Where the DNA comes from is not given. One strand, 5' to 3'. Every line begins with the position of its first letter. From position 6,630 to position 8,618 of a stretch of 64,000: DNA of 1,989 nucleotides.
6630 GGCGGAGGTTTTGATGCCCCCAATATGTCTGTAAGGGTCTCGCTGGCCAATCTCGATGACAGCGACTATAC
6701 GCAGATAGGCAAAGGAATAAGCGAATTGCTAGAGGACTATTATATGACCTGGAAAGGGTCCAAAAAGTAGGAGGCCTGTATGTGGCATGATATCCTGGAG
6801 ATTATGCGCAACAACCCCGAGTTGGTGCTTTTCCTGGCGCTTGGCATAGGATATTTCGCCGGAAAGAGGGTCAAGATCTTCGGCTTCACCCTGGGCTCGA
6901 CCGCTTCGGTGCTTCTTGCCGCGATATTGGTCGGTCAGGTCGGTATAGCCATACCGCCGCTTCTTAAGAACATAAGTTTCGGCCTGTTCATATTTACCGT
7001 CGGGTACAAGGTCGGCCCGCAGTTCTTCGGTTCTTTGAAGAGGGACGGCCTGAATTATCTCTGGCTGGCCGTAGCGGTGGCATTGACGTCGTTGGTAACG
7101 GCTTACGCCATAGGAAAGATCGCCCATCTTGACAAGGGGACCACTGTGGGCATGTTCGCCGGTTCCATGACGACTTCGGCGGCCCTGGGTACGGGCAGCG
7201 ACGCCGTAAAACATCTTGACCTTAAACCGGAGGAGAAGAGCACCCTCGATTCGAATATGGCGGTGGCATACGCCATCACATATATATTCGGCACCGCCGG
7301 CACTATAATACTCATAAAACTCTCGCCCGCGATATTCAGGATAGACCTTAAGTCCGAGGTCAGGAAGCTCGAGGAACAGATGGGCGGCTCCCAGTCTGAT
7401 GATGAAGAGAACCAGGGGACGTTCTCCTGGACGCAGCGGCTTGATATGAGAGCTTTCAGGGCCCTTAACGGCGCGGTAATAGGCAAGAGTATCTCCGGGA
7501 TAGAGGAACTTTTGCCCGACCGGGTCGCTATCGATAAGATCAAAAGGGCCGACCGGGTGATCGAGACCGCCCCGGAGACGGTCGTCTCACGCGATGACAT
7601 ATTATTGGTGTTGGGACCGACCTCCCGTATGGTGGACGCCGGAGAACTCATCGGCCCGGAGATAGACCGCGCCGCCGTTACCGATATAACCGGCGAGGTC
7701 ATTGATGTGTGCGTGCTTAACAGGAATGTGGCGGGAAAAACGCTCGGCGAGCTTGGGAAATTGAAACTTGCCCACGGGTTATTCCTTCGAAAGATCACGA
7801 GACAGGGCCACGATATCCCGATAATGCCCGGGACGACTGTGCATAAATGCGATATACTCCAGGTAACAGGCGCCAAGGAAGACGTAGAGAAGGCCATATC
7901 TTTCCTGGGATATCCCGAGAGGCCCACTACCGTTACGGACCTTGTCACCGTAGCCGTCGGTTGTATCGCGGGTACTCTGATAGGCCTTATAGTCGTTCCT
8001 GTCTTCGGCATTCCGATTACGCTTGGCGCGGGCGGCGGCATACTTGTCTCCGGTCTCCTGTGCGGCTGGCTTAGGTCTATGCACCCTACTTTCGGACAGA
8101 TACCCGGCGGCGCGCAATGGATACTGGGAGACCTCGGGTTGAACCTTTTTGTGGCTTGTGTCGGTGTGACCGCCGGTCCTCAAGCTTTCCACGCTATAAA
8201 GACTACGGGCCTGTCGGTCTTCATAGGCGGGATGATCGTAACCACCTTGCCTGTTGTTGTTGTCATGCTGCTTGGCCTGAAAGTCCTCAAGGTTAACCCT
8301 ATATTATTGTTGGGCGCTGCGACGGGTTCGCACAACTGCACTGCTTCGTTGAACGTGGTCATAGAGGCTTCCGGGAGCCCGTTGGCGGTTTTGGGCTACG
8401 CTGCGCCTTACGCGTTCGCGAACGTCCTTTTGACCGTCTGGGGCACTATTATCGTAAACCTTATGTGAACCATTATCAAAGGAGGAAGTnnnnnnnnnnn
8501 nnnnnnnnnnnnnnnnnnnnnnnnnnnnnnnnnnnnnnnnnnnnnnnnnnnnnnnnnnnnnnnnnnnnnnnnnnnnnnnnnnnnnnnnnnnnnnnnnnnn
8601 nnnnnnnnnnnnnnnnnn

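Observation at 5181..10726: Diderm version of the aspartate decarboxylation/antiport energy module, extended with periplasmic asparaginase and a dedicated porin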

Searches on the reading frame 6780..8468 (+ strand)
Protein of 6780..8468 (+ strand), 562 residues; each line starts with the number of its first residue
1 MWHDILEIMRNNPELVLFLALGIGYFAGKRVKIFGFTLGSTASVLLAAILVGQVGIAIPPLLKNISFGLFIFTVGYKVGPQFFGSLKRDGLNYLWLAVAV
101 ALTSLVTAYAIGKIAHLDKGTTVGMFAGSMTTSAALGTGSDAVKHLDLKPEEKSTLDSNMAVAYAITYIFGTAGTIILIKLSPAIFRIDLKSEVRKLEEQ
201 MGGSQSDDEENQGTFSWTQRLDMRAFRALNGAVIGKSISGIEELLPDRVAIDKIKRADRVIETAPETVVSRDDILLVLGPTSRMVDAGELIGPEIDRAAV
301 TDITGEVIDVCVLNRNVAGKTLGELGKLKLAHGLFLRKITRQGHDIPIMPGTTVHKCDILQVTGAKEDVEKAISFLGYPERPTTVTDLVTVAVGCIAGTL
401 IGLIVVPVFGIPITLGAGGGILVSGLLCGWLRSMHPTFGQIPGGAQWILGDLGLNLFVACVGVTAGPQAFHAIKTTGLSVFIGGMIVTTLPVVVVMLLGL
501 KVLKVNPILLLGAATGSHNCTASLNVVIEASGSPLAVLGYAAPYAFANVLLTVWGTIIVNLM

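Call 4: search_protein_families(library=pfam, proteins=[window:6780-8468:+])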
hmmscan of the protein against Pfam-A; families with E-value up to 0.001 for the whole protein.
window:6780-8468:+ (562 aa): 3 families
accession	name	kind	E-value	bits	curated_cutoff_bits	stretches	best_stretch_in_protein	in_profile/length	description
PF06826.17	Asp-Al_Ex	-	1.6e-73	246.5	27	2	16-181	1-164/167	Predicted Permease Membrane Region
PF02080.26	TrkA_C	-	1.5e-12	47.7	27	2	314-377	9-71/71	TrkA-C domain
PF05145.17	AbrB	-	3e-05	23.6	29.2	1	15-122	158-265/314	Transition state regulatory protein AbrB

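Call 5: search_protein_families(library=ncbifam, proteins=[window:6780-8468:+])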
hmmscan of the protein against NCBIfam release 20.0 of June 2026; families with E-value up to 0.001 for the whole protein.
window:6780-8468:+ (562 aa): 4 families
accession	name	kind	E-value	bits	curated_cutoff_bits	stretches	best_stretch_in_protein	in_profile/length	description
TIGR03802.1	Asp_Ala_antiprt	equivalog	3.6e-172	573.9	546.95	1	5-562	3-562/562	aspartate-alanine antiporter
NF003440.0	PRK04972.1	equivalog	1.3e-93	314.7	645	1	4-560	4-555/561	aspartate:alanine antiporter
NF003007.0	PRK03818.1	equivalog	7.4e-65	219.5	449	1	16-553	10-540/553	putative transporter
TIGR01625.1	YidE_YbjL_dupl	subfamily_domain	9.7e-46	155.3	71.95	2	396-545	2-153/154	AspT/YidE/YbjL antiporter duplication domain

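Call 11: find_encoding_contigs(protein=window:6780-8468:+, flank=10000, max_places=6)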
Protein window:6780-8468:+ (562 aa): 10 contigs read that carry it; 6 places shown.
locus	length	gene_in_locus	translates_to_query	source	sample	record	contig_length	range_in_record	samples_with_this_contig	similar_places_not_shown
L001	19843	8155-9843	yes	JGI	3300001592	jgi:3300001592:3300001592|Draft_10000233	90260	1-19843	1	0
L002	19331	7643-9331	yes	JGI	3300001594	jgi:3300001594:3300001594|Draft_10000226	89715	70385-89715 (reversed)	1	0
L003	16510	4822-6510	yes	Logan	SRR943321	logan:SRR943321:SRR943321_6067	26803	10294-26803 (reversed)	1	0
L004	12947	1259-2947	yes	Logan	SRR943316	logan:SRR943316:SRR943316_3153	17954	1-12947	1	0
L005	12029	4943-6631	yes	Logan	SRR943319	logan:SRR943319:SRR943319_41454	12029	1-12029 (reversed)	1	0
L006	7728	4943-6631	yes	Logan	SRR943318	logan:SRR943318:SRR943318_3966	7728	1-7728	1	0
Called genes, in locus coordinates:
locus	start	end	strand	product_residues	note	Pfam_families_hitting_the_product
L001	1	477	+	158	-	?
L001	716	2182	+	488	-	-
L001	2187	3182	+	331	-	-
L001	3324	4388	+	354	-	PF00155:Aminotran_1_2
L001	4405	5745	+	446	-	PF01554:MatE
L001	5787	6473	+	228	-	PF01209:Ubie_methyltran, PF00891:Methyltransf_2, PF05175:MTS, PF13489:Methyltransf_23, PF02353:CMAS, PF13847:Methyltransf_31, PF08241:Methyltransf_11, PF08242:Methyltransf_12, +1 more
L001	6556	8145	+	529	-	PF00155:Aminotran_1_2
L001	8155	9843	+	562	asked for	PF06826:Asp-Al_Ex, PF02080:TrkA_C (weak), PF06826:Asp-Al_Ex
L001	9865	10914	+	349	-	PF00710:Asparaginase, PF17763:Asparaginase_C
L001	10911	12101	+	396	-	PF04966:OprB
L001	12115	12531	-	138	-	-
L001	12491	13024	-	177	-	PF07690:MFS_1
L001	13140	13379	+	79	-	-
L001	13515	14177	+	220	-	-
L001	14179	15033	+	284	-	-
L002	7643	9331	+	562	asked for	PF06826:Asp-Al_Ex, PF02080:TrkA_C (weak), PF06826:Asp-Al_Ex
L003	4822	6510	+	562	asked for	PF06826:Asp-Al_Ex, PF02080:TrkA_C (weak), PF06826:Asp-Al_Ex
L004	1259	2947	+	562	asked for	PF06826:Asp-Al_Ex, PF02080:TrkA_C (weak), PF06826:Asp-Al_Ex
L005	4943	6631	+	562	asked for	PF06826:Asp-Al_Ex, PF02080:TrkA_C (weak), PF06826:Asp-Al_Ex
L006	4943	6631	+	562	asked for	PF06826:Asp-Al_Ex, PF02080:TrkA_C (weak), PF06826:Asp-Al_Ex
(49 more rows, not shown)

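Call 19: find_homologous_proteins(query=window:6780-8468:+)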
Query window:6780-8468:+ (562 aa): 861 proteins with E <= 0.001 among 8000 candidates; the best 120 are listed.
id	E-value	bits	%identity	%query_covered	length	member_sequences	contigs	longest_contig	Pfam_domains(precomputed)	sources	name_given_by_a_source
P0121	0.0e+0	1224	100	100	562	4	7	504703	PF02080.27,PF06826.18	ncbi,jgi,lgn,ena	-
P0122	0.0e+0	1056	84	100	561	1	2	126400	PF05145.18,PF02080.27,PF06826.18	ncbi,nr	ncbi:MAG: aspartate-alanine antiporter [Candidatus Omnitrophica bacterium]|nr:aspartate-alanine anti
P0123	1.3e-295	999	78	100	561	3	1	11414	PF02080.27,PF06826.18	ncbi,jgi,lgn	ncbi:MAG: aspartate-alanine antiporter [Candidatus Omnitrophota bacterium]|jgi:putative transport pr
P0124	1.2e-294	996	78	100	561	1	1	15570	PF05145.18,PF02080.27,PF06826.18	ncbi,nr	ncbi:MAG: aspartate-alanine antiporter [Candidatus Omnitrophica bacterium]|nr:aspartate-alanine anti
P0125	1.3e-293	993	77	100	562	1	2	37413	PF02080.27,PF06826.18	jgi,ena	jgi:putative transport protein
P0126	3.4e-291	985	77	100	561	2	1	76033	PF02080.27,PF06826.18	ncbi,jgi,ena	ncbi:MAG: aspartate-alanine antiporter [Candidatus Omnitrophota bacterium]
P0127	1.2e-290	983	77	100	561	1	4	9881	PF02080.27,PF06826.18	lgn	-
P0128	1.8e-289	979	77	100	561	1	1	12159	PF02080.27,PF06826.18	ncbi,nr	ncbi:MAG: aspartate-alanine antiporter [Candidatus Omnitrophica bacterium]|nr:aspartate-alanine anti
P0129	6.0e-282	954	75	100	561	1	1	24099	PF02080.27,PF06826.18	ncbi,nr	ncbi:MAG: aspartate-alanine antiporter [Candidatus Omnitrophica bacterium]|nr:aspartate-alanine anti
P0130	9.6e-282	954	76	100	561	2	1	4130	PF02080.27,PF06826.18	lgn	-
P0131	4.4e-281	951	75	100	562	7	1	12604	PF02080.27,PF06826.18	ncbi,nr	ncbi:MAG: aspartate-alanine antiporter [Candidatus Omnitrophica bacterium]|nr:aspartate-alanine anti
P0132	7.9e-279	944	75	100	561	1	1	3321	PF02080.27,PF06826.18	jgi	-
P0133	1.5e-278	943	74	100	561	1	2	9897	PF05145.18,PF02080.27,PF06826.18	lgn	-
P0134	1.2e-277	940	75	100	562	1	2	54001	PF02080.27,PF06826.18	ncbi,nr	ncbi:MAG: aspartate-alanine antiporter [Candidatus Omnitrophica bacterium]|nr:aspartate-alanine anti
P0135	1.3e-277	940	75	100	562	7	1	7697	PF02080.27,PF06826.18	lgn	-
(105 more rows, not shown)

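Call 21: find_related_loci(query=A1, collection=genome_contigs, flank=8000)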
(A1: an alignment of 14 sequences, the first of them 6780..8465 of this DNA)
Query A1 (562 aa) in genome_contigs; peptide patterns used: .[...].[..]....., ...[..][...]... (x = any residue, [..] = any of these).
239 stretches matched a pattern; 87 encode a relative of the query (tblastn E <= 1e-3); the best 80 are kept; 80 distinct loci.
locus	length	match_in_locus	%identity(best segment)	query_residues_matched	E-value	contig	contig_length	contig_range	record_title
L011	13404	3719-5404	96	1-562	0e+0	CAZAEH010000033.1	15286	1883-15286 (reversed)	MAG TPA_asm: uncultured Planctomycetia bacterium isolate binchicken_co117_58 genome assembly, contig: NODE_7114_length_1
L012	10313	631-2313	78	1-562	0e+0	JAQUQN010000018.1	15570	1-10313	MAG: Candidatus Omnitrophota bacterium isolate STD1_50 NODE_9205_length_15570_cov_5.864146_Sandtown_D1, whole genome sho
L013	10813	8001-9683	77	1-562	0e+0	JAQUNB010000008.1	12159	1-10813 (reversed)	MAG: Candidatus Omnitrophota bacterium isolate STD1_168 NODE_14079_length_12159_cov_2.910239_Sandtown_D1, whole genome s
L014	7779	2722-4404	76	1-562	0e+0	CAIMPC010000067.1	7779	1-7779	MAG: Candidatus Omnitrophica bacterium isolate AM5_bin-0158 genome assembly, contig: bin-0158:67/73, whole genome shotgu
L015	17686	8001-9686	75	1-562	0e+0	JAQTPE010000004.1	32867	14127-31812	MAG: Candidatus Omnitrophota bacterium isolate STB_109 NODE_2830_length_32867_cov_3.281704_Sandtown_B, whole genome shot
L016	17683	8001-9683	74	1-562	0e+0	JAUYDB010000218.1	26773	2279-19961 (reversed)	MAG: Candidatus Omnitrophota bacterium isolate C20_maxbin.118 C20_k141_810782, whole genome shotgun sequence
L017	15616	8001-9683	75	1-562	0e+0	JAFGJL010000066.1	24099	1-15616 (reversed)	MAG: Candidatus Omnitrophota bacterium isolate Zod_Metabat.276 k87_13641595, whole genome shotgun sequence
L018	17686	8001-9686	74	1-562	0e+0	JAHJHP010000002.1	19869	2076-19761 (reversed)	MAG: Candidatus Omnitrophota bacterium isolate Modern_marine_planktonic.mb.39 Modern_marine_plan.mb.39_k141_29308, whole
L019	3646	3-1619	61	23-562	0e+0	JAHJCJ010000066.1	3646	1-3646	MAG: Candidatus Omnitrophota bacterium isolate Modern_marine.mb.300 Modern_marine.mb.300_k141_1182523, whole genome shot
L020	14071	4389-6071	58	1-562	0e+0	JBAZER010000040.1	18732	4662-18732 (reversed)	MAG: Candidatus Omnitrophota bacterium isolate SO_2017_LW3_130 NODE_7903_length_18732_cov_1.965547_LW162_2017, whole gen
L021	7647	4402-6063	57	6-562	0e+0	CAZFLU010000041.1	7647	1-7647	MAG TPA_asm: uncultured Planctomycetia bacterium isolate SRP141376_co2_367 genome assembly, contig: NODE_17063_length_76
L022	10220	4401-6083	57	1-562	0e+0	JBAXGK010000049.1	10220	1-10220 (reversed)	MAG: Candidatus Omnitrophota bacterium isolate ELA295 MAG295_49, whole genome shotgun sequence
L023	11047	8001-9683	57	1-562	0e+0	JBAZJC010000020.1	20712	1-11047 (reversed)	MAG: Candidatus Omnitrophota bacterium isolate SO_2017_LW4_11 scaffold_5158_c1_LW137-91_2017, whole genome shotgun seque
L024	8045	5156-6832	55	1-562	0e+0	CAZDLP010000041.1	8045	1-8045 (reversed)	MAG TPA_asm: uncultured Planctomycetia bacterium isolate binchicken_co243_227 genome assembly, contig: NODE_8486_length_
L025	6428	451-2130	55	1-562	0e+0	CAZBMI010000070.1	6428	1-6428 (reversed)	MAG TPA_asm: uncultured Planctomycetia bacterium isolate binchicken_co77_39 genome assembly, contig: NODE_12807_length_6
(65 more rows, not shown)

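Call 29: search_solved_structures(query=window:6780-8465:+, show_alignments=1)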
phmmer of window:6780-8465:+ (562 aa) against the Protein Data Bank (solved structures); distinct sequences matched with E-value up to 0.001: 4.
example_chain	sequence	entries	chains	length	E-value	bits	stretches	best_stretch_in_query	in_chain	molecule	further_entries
8xw5_A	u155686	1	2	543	2.7e-59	204.5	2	11-199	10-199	Aspartate/alanine antiporter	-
8y1x_A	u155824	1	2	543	3.6e-59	204.1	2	11-199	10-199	Aspartate/alanine antiporter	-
9veb_A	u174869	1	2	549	2.2e-58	201.5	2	11-199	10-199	Aspartate/alanine antiporter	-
9oqy_A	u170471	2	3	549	2.8e-58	201.1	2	11-199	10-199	Aspartate/alanine antiporter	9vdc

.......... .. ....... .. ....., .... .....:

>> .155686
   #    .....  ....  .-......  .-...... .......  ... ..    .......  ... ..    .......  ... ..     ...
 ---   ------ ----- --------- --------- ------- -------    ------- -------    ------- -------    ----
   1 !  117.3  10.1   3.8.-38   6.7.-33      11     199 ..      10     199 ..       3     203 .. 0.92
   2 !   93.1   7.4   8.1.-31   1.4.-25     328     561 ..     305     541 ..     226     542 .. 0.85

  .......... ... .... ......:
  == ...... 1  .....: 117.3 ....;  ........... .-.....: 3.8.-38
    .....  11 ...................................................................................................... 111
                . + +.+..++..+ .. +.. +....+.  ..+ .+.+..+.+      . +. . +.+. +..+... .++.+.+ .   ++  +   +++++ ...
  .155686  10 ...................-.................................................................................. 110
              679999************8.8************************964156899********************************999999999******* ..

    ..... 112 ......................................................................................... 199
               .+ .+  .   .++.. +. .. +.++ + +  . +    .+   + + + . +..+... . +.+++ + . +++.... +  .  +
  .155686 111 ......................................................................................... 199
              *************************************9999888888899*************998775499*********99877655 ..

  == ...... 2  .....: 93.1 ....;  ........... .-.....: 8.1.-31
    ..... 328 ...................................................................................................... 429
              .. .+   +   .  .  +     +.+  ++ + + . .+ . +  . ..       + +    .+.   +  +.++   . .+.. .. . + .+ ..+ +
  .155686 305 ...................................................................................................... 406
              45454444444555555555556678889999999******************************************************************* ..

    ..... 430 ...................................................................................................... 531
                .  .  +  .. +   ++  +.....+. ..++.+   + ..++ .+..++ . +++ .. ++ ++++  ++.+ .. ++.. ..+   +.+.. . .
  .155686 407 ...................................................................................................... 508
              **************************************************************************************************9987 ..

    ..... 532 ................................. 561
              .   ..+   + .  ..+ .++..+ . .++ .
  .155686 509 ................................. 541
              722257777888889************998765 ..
